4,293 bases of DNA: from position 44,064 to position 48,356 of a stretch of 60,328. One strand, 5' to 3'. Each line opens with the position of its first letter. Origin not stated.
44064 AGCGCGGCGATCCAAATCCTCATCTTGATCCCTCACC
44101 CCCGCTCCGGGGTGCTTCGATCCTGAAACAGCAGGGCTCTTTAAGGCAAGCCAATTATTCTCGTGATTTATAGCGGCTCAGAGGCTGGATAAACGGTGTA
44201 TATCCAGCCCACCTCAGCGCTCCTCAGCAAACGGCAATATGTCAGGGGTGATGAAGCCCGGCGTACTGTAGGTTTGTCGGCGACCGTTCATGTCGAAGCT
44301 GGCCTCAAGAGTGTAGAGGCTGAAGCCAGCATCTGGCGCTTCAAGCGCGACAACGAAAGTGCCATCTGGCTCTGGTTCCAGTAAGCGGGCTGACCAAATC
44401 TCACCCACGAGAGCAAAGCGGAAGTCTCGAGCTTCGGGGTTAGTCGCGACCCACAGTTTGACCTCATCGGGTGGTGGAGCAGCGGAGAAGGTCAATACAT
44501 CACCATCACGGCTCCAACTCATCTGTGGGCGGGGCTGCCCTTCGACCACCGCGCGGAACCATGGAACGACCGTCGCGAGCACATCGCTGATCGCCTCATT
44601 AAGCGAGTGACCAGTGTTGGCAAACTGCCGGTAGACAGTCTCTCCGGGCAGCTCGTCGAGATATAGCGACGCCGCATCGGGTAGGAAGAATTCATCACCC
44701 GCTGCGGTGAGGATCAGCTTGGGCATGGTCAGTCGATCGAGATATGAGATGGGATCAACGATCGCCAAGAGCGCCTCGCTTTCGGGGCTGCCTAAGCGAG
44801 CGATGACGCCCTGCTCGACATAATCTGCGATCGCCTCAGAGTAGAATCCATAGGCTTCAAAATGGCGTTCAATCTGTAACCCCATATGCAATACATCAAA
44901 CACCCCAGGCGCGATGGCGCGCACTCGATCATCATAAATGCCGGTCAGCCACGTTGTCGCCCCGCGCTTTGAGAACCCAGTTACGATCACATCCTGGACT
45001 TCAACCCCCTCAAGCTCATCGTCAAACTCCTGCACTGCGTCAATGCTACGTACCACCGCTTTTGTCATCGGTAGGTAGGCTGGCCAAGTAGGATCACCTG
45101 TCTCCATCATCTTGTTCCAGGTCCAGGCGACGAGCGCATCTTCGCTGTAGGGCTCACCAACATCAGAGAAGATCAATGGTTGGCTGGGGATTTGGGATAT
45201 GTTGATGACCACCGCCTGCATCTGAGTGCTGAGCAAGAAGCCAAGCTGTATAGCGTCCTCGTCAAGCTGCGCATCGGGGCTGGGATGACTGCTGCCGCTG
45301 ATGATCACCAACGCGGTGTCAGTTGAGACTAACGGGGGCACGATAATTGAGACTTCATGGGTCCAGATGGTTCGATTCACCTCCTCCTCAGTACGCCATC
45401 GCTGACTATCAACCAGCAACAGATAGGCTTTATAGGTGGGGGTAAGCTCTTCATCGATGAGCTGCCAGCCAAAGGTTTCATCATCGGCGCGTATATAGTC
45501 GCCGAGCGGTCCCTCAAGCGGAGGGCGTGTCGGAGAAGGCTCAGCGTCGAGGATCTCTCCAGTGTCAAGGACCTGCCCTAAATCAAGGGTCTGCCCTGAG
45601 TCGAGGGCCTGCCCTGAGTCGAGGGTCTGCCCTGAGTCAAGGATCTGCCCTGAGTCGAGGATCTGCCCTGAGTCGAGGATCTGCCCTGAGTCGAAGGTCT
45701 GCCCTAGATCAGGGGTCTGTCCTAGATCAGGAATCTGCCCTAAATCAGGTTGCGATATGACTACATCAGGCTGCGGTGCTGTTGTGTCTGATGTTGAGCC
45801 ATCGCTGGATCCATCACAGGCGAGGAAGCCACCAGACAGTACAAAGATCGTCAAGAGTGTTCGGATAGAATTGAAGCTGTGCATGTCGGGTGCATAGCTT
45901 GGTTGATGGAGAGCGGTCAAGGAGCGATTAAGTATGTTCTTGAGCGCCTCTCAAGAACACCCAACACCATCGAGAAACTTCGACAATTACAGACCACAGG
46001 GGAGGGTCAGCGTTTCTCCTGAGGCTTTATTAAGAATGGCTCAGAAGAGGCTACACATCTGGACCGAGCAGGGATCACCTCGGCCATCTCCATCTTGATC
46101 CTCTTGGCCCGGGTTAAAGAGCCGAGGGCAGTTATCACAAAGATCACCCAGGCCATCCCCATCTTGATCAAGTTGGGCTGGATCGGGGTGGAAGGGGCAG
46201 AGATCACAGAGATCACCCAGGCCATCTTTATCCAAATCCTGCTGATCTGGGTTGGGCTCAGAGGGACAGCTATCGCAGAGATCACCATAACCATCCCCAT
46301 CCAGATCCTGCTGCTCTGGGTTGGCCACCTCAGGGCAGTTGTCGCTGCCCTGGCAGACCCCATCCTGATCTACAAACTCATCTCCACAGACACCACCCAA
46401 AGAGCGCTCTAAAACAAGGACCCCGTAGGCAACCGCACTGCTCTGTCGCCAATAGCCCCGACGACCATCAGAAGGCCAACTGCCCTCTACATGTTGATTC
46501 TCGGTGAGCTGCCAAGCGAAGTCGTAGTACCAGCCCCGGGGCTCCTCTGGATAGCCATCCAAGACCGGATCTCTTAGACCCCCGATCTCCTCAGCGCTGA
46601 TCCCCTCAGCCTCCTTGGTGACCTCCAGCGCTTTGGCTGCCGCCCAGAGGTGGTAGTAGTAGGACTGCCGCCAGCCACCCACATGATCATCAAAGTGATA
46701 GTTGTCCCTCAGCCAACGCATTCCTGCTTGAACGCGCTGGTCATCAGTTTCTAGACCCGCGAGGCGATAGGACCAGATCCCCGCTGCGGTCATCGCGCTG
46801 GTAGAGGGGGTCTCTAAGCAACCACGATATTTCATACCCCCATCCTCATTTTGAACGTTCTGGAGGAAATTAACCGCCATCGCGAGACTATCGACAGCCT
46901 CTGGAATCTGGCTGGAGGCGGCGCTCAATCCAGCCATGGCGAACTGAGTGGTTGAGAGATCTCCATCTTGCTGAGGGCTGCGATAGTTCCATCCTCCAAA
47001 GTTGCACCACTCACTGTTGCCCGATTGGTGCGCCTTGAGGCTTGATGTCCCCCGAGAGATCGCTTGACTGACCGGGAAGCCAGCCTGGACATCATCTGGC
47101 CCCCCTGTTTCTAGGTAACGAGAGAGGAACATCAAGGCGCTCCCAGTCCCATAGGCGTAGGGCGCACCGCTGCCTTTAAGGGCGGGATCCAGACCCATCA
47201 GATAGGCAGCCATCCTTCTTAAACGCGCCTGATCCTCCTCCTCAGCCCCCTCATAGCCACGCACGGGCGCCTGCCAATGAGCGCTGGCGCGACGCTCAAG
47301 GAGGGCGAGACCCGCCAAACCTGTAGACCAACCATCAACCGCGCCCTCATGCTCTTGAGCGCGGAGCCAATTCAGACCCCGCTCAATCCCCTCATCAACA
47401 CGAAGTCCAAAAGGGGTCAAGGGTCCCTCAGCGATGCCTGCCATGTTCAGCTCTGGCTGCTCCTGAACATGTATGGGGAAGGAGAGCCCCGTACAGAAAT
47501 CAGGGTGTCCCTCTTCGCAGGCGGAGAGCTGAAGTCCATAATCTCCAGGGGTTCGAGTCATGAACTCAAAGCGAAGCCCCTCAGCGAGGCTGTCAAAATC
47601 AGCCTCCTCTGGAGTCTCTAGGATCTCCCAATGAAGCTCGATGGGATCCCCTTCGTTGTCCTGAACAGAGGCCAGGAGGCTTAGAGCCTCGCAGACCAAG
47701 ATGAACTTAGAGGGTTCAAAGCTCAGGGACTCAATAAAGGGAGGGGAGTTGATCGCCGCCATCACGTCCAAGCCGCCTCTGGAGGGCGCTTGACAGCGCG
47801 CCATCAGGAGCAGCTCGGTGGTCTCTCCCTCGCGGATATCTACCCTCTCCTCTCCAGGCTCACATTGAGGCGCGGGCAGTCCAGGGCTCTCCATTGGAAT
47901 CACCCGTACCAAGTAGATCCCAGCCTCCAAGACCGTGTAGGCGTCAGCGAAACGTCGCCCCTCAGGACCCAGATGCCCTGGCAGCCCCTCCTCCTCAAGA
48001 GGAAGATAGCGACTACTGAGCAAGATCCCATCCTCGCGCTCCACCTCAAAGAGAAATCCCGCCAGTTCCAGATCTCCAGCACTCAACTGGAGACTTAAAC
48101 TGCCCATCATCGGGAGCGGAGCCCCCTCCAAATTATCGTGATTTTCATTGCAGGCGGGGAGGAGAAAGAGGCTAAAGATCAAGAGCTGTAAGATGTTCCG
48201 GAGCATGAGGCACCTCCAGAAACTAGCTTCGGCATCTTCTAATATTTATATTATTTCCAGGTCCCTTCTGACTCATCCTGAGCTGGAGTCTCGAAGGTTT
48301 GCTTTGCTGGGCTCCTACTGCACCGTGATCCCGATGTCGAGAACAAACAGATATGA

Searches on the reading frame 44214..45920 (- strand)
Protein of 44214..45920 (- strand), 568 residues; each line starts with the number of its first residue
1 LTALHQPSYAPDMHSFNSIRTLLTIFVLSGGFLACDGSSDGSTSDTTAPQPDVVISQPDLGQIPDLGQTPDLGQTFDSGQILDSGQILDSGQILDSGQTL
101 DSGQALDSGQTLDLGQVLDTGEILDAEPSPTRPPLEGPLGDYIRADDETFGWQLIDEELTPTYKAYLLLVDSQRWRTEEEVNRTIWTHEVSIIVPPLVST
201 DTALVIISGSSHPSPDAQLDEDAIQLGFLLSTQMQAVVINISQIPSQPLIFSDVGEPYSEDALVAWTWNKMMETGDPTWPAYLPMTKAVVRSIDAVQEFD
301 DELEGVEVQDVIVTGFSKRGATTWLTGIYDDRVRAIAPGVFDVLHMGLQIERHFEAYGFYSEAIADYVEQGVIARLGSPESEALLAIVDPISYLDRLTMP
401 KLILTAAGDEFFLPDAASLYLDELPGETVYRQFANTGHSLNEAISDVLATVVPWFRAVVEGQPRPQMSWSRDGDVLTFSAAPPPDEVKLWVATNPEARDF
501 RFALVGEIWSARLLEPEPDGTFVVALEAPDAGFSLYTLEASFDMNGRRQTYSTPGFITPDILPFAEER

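Call 24: search_protein_families(library=pfam, proteins=[window:44214-45920:-], max_evalue=0.00001)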
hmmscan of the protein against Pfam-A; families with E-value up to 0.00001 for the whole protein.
window:44214-45920:- (568 aa): 1 family
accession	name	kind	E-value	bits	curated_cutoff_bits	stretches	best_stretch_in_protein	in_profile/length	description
PF10142.15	PhoPQ_related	-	2.6e-106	355.9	20.3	1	139-501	1-367/367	PhoPQ-activated pathogenicity-related protein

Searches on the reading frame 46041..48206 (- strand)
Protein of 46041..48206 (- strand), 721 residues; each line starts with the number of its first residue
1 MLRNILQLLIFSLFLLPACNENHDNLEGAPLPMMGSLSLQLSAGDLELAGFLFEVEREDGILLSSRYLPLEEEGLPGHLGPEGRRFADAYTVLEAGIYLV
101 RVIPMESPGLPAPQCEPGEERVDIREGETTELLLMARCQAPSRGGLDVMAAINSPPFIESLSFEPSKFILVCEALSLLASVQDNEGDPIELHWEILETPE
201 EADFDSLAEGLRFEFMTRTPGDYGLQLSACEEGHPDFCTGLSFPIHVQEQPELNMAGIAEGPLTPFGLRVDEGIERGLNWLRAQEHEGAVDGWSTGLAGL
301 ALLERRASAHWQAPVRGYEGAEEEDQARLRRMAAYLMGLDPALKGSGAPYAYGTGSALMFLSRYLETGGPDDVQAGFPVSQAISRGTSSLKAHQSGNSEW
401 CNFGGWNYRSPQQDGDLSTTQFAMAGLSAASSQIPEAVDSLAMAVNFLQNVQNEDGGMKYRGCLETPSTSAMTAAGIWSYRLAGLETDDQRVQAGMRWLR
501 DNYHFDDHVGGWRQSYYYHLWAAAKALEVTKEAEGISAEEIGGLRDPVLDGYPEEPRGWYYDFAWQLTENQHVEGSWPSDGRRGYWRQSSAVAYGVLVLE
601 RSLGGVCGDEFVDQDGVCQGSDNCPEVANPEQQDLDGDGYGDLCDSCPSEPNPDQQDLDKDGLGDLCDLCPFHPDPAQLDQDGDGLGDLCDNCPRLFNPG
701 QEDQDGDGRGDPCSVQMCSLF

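Call 24: search_protein_families(library=pfam, proteins=[window:46041-48206:-], max_evalue=0.00001)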
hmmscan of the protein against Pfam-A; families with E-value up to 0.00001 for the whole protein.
window:46041-48206:- (721 aa): 1 family
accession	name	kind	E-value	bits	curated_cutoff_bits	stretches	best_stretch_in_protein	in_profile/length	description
PF02412.23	TSP_3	-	8e-15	54.7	25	0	657-701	2-36/36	Thrombospondin type 3 repeat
